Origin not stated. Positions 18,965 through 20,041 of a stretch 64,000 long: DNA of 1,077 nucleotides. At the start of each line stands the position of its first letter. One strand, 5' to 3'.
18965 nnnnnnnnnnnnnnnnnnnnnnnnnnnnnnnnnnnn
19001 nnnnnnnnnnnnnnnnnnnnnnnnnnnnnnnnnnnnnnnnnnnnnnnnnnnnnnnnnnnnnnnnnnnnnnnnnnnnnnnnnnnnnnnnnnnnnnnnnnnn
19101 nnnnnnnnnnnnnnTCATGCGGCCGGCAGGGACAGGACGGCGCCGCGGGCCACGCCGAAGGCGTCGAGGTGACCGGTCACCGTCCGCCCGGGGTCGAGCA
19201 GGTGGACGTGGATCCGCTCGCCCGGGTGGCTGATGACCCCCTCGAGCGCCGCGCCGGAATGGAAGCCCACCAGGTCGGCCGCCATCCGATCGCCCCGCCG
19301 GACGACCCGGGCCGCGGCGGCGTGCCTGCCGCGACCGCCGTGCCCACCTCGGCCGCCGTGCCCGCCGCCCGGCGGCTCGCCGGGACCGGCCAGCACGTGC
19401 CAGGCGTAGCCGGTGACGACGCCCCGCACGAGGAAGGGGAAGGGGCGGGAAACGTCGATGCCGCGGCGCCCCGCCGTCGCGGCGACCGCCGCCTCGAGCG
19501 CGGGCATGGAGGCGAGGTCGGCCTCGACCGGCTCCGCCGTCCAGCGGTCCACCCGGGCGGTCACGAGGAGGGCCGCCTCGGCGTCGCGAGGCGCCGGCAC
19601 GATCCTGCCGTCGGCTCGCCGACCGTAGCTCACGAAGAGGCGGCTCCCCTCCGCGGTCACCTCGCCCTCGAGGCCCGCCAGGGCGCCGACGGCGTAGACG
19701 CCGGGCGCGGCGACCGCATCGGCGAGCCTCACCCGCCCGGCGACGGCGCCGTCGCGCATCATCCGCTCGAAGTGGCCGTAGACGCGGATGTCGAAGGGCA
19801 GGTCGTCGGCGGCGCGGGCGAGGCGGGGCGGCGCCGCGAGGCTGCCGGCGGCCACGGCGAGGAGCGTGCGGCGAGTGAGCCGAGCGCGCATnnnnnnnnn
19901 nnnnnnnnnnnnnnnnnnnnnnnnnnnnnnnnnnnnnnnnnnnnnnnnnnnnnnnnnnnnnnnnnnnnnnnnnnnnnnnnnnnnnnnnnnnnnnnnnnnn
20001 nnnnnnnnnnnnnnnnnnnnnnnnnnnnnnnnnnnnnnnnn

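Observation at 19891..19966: Perfect 18-bp FNR/CRP-type palindrome upstream of a Tat-exported acetolactate decarboxylase plus Crp/Fnr operon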

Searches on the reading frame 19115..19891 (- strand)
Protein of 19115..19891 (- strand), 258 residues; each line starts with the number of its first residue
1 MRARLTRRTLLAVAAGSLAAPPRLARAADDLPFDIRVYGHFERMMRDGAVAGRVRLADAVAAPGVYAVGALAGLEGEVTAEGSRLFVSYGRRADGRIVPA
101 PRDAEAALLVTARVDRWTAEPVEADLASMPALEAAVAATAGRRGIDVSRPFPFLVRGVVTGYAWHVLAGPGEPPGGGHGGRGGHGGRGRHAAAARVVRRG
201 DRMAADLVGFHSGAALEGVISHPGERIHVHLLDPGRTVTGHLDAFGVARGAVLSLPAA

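Call 5: search_protein_families(library=pfam, proteins=[window:19115-19891:-], max_evalue=0.01)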
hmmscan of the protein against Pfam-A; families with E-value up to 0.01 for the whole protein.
window:19115-19891:- (258 aa): 1 family
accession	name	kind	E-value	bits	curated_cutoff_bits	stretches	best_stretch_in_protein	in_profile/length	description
PF03306.18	AAL_decarboxy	-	5.1e-05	23.1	25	0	195-251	140-193/219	Alpha-acetolactate decarboxylase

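Call 6: search_protein_families(library=ncbifam, proteins=[window:19115-19891:-], max_evalue=0.01)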
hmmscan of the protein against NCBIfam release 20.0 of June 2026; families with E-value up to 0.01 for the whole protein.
window:19115-19891:- (258 aa): 1 family
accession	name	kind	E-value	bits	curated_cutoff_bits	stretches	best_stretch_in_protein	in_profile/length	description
TIGR01252.1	acetolac_decarb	equivalog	0.0033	16.8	180.65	0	198-251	145-195/232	acetolactate decarboxylase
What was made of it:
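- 19115..19891 (-): Secreted ALDC-fold protein of 258 aa. It has a twin-arginine signal pattern, a His/Gly-rich loop (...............) and a retained HxH...GH triad. It is the first gene of the operon. Weak PF03306 and TIGR01252 hits below their cut-offs (calls 5, 6).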

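Call 9: find_homologous_proteins(query=window:19115-19891:-, max_evalue=0.001)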
Query window:19115-19891:- (258 aa): 44 proteins with E <= 0.001 among 8000 candidates.
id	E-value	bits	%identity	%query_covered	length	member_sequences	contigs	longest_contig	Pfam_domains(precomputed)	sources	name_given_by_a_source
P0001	9.7e-128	443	87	88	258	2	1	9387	-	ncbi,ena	ncbi:MAG TPA: hypothetical protein VIM86_00860 [Thermodesulfobacteriota bacterium]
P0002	2.1e-57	212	47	96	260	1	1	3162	PF03306.19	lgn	-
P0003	3.6e-53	199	47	93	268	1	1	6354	PF03306.19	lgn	-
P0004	6.7e-52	194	49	86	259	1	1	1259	PF03306.19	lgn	-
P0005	1.1e-50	190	45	97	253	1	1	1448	PF03306.19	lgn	-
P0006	1.5e-49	187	44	94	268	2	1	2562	PF03306.19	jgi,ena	-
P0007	4.9e-49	185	44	90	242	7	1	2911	PF03306.19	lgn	-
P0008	1.1e-48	184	45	87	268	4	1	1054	PF03306.19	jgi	jgi:alpha-acetolactate decarboxylase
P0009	2.4e-48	183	45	89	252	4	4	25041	PF03306.19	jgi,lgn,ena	-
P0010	5.7e-48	182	41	97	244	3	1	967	PF03306.19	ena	-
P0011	1.7e-46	177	46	85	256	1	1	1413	PF03306.19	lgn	-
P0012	4.3e-46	175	40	98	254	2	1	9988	PF03306.19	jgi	-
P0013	5.1e-46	175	44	87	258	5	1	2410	PF03306.19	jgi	jgi:hypothetical protein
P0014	1.3e-45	174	44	84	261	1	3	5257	PF03306.19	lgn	-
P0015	2.8e-44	169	41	93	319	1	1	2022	PF03306.19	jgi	jgi:alpha-acetolactate decarboxylase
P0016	5.0e-44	169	41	90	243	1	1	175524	PF03306.19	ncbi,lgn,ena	-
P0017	9.8e-44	168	45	87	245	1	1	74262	PF03306.19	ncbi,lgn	-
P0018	2.8e-43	166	43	90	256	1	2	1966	PF03306.19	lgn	-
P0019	5.7e-43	165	42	85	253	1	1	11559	PF03306.19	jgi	-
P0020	1.3e-39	154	41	87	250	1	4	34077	PF03306.19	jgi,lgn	jgi:alpha-acetolactate decarboxylase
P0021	2.1e-39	153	42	87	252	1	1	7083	PF03306.19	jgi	jgi:alpha-acetolactate decarboxylase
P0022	4.1e-39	152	42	86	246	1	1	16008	PF03306.19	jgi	jgi:alpha-acetolactate decarboxylase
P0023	6.7e-39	152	40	99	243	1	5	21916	PF03306.19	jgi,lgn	jgi:alpha-acetolactate decarboxylase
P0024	1.4e-38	151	38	95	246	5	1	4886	PF03306.19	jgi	jgi:alpha-acetolactate decarboxylase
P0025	4.9e-38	149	40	87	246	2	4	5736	PF03306.19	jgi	jgi:alpha-acetolactate decarboxylase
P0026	1.2e-37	148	43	83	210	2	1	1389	PF03306.19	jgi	jgi:alpha-acetolactate decarboxylase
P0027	8.2e-37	145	42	87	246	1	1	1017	PF03306.19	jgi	jgi:alpha-acetolactate decarboxylase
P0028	1.1e-36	145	42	86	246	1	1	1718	PF03306.19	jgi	jgi:alpha-acetolactate decarboxylase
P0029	2.1e-36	144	42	87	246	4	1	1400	PF03306.19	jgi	jgi:alpha-acetolactate decarboxylase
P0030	5.0e-36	142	43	83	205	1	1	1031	PF03306.19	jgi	jgi:alpha-acetolactate decarboxylase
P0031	6.5e-36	142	38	86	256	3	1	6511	PF03306.19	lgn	-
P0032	8.7e-36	142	41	86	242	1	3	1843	PF03306.19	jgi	jgi:alpha-acetolactate decarboxylase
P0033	1.3e-35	141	37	87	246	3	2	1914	PF03306.19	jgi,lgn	jgi:alpha-acetolactate decarboxylase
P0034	2.2e-35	140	38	87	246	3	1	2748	PF03306.19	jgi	jgi:alpha-acetolactate decarboxylase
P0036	3.9e-34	136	38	87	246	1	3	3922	PF03306.19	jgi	jgi:alpha-acetolactate decarboxylase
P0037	3.1e-32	130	32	99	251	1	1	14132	PF03306.19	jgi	-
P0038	6.5e-30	122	39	90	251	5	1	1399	PF03306.19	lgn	-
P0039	2.5e-29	120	39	87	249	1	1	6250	PF03306.19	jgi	jgi:alpha-acetolactate decarboxylase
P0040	3.7e-27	113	38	87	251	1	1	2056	PF03306.19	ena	-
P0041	1.5e-26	111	38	86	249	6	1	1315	PF03306.19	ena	-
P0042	4.2e-23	100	36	96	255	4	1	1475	PF03306.19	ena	-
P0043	5.4e-23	100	35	87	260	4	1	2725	PF03306.19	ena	-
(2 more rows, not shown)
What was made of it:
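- On Alpha-acetolactate decarboxylase (BudA/AlsD): Many relatives do carry a precomputed PF03306 hit (call 9).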

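Call 10: find_encoding_contigs(protein=P0001, flank=5000, max_places=3)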
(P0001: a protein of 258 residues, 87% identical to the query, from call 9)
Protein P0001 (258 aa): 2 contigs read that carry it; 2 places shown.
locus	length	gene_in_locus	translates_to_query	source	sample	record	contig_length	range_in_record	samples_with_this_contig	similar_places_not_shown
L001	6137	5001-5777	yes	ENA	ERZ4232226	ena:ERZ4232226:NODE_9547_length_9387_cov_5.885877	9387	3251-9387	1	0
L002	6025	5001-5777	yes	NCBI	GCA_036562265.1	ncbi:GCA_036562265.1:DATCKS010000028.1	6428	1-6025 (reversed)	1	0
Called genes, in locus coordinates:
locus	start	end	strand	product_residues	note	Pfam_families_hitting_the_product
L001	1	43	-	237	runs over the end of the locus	PF00392:GntR, PF07729:FCD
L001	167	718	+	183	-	PF00857:Isochorismatase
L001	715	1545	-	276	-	PF01522:Polysacc_deac_1, PF10096:DUF2334 (weak)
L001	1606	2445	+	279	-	PF00497:SBP_bac_3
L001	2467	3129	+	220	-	PF00528:BPD_transp_1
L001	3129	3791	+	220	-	PF00528:BPD_transp_1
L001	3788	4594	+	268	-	PF00005:ABC_tran, PF13191:AAA_16 (faint), PF13304:AAA_21 (faint), PF02463:SMC_N (weak)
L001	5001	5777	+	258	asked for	-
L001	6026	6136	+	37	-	?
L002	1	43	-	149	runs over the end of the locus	PF00392:GntR, PF07729:FCD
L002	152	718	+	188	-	PF00857:Isochorismatase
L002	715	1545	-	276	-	PF01522:Polysacc_deac_1, PF10096:DUF2334 (weak)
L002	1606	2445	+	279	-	PF00497:SBP_bac_3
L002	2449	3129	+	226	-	PF00528:BPD_transp_1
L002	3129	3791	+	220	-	PF00528:BPD_transp_1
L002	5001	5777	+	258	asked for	-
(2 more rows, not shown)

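Call 11: find_encoding_contigs(protein=P0016, flank=5000, max_places=3)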
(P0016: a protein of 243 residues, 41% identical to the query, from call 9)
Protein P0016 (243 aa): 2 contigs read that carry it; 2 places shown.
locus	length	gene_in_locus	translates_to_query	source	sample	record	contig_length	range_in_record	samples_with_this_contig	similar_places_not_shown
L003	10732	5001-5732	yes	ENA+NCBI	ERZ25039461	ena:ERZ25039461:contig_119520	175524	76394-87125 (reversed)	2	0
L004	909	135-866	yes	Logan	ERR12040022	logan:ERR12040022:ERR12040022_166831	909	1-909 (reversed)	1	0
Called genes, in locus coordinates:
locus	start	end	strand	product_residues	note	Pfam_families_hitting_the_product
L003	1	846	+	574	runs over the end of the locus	PF13801:Metal_resist, PF12704:MacB_PCD, PF02687:FtsX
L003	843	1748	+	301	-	PF00005:ABC_tran, PF13304:AAA_21 (faint)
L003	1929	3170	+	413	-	PF12704:MacB_PCD, PF02687:FtsX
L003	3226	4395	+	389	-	PF02417:Chromate_transp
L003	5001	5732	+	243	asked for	PF03306:AAL_decarboxy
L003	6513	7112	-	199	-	PF00005:ABC_tran, PF08352:oligo_HPY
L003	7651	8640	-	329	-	PF00005:ABC_tran, PF13304:AAA_21 (weak), PF08352:oligo_HPY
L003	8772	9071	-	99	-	PF05635:23S_rRNA_IVP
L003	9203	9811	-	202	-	PF00528:BPD_transp_1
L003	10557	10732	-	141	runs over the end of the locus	PF00528:BPD_transp_1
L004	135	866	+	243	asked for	PF03306:AAL_decarboxy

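Call 12: find_encoding_contigs(protein=P0017, flank=5000, max_places=3)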
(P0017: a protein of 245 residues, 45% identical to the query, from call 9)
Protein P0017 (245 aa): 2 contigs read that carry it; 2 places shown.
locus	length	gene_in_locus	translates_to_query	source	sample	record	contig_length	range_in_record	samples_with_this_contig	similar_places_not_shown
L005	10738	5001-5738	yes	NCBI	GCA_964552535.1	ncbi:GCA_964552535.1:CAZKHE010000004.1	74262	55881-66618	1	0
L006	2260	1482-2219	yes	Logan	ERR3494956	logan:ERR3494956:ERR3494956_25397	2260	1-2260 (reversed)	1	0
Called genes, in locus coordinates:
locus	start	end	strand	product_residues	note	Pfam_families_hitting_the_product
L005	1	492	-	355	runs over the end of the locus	PF03480:DctP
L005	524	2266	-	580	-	PF02129:Peptidase_S15, PF08530:PepX_C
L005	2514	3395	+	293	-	PF01488:Shikimate_DH (faint), PF03446:NAD_binding_2, PF03807:F420_oxidored, PF14833:NAD_binding_11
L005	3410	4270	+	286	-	PF00561:Abhydrolase_1, PF12697:Abhydrolase_6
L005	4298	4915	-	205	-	PF00027:cNMP_binding, PF13545:HTH_Crp_2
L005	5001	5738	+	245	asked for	PF03306:AAL_decarboxy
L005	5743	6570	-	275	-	PF00528:BPD_transp_1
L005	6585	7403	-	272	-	PF00005:ABC_tran, PF13304:AAA_21 (faint)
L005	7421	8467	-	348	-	PF13379:NMT1_2, PF09084:NMT1, PF12974:Phosphonate-bd, PF16868:NMT1_3 (weak)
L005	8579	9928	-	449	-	PF06965:Na_H_antiport_1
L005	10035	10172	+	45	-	-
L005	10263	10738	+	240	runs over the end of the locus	PF00027:cNMP_binding, PF13545:HTH_Crp_2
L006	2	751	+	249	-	?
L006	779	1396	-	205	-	PF00027:cNMP_binding, PF13545:HTH_Crp_2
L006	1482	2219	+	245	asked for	PF03306:AAL_decarboxy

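Call 19: find_related_loci(query=A1, collection=genome_contigs, flank=3000)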
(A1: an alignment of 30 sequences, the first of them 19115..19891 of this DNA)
Query A1 (258 aa) in genome_contigs; peptide patterns used: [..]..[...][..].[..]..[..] (x = any residue, [..] = any of these).
39 stretches matched a pattern; 37 encode a relative of the query (tblastn E <= 1e-3); 37 distinct loci.
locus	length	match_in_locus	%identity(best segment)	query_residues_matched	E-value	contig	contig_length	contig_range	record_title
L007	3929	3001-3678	87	33-258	1e-99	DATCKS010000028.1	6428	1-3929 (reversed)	MAG TPA_asm: Thermodesulfobacteriota bacterium isolate SMAG_U7102 k141_737164, whole genome shotgun sequence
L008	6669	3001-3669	41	25-256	2e-51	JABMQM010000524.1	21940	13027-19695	MAG: Desulfobacteraceae bacterium isolate bin.469 k141_5402414, whole genome shotgun sequence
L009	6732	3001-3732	44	2-256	1e-47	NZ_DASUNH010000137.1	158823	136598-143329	MAG: Ideonella sp. isolate SMAG_U1594 k141_976575, whole genome shotgun sequence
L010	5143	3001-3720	38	5-256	3e-46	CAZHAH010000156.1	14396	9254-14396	MAG TPA_asm: uncultured Desulfobacteraceae bacterium isolate SRP167671_co2_229 genome assembly, contig: NODE_5519_length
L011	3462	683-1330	44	32-256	2e-46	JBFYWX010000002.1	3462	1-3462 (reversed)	MAG: Desulfobacteraceae bacterium isolate PPR_0362 PPR_0362.fa_k121_586, whole genome shotgun sequence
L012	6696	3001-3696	36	33-257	2e-45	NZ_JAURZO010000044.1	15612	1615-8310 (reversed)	MAG: Zwartia sp. isolate E6_concoct.bin.180 E6_k141_505787, whole genome shotgun sequence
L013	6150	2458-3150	39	34-256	1e-44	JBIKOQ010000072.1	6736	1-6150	MAG: Burkholderiaceae bacterium isolate ME2014-11-09_3300042907_group5_bin96 Rohwer_bin2173_scaffold_9290_c1, whole geno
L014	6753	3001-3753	41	1-256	3e-44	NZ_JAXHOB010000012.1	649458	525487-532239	MAG: Acidovorax sp. isolate Salar_de_Ascotan_water_MAG_AWA2 contig_2635_polypolish, whole genome shotgun sequence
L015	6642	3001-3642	42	32-257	6e-50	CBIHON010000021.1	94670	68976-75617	MAG TPA_asm: uncultured Burkholderiales bacterium isolate SRR18156200_binner123_Refined_13 genome assembly, contig: ERZ2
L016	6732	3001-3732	37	18-256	3e-43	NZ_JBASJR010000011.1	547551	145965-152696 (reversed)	MAG: Zwartia sp. isolate MFD12110_ilm_asm_bin36 k127_45481, whole genome shotgun sequence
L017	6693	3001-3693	38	34-256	3e-43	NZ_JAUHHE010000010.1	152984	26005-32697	Zwartia vadi strain IMCC34845 NODE_10_length_152984_cov_54.801991, whole genome shotgun sequence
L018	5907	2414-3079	40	35-257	2e-43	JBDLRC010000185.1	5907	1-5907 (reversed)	MAG: Pseudomonadota bacterium isolate icacos_2019_sw_WHONDRS-S19S_0094_B_bin.147 scaffold_1269305, whole genome shotgun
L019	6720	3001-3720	40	8-256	6e-43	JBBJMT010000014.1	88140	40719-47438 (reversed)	MAG: Casimicrobiaceae bacterium isolate RUP_SRG_25 NODE_207_length_88140_cov_14.392643, whole genome shotgun sequence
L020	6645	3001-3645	45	32-256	1e-42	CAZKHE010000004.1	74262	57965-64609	MAG TPA_asm: uncultured Enterobacteriaceae bacterium isolate binchicken_co311_221 genome assembly, contig: NODE_657_leng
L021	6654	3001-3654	40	33-256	3e-42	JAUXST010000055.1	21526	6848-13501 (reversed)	MAG: Reyranella sp. isolate C13_concoct.bin.131 C13_k141_2863, whole genome shotgun sequence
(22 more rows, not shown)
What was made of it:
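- (3) Loci found through the ALDC-like protein (call 19): all 18 or so loci with an adjacent Crp homologue carry YATGAY-N4-RTCATR, with 0-2 mismatches to TATGA-N6-TCATA.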

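Call 61: search_solved_structures(query=A1, max_evalue=0.01, show_alignments=1)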
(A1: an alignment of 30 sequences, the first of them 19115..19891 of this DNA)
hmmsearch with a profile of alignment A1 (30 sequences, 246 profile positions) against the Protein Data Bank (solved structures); distinct sequences matched with E-value up to 0.01: 7.
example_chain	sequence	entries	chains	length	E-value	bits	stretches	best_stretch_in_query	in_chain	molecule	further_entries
6inb_A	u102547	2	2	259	7.5e-09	38.4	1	22-239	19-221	Alpha-acetolactate decarboxylase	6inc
5yho_A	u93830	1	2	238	3.2e-08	36.3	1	39-239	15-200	Alpha-acetolactate decarboxylase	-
6j92_A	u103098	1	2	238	4.5e-08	35.8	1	41-239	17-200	Alpha-acetolactate decarboxylase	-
1xv2_A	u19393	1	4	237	6.6e-08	35.3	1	40-237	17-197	hypothetical protein, similar to alpha-acetolactate decarboxylase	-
4bt2_A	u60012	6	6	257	7.3e-08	35.1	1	39-231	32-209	ALPHA-ACETOLACTATE DECARBOXYLASE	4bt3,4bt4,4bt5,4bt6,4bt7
5xne_B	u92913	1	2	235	7.4e-08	35.1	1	44-237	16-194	Alpha-acetolactate decarboxylase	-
6j3d_A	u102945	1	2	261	2.5e-07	33.4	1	42-237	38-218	Alpha-acetolactate decarboxylase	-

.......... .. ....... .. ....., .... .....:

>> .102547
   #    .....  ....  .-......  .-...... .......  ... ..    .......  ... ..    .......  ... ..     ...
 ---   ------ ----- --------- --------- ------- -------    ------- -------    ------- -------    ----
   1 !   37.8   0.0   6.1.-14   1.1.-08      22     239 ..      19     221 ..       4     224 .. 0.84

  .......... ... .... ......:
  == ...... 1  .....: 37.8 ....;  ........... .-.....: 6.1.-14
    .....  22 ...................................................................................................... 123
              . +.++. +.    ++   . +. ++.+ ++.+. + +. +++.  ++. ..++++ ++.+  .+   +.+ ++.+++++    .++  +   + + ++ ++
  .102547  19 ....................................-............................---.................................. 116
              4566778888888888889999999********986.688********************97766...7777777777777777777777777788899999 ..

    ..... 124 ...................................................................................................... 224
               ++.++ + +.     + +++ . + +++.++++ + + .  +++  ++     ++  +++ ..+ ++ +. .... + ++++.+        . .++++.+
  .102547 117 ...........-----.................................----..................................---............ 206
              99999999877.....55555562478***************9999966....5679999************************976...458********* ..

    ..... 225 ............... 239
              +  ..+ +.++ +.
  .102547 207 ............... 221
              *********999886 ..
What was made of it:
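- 19115..19891 (-): The family profile matches ALDC structures in the PDB at E = 7.5e-9 (call 61).
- Closest known: Alpha-acetolactate decarboxylase. Different: In the HMMER alignment the Arg of the ALDC HTRTV motif aligns with a nearly invariant His (call 61).
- Checked: It is a remote ALDC-fold relative (call 61).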
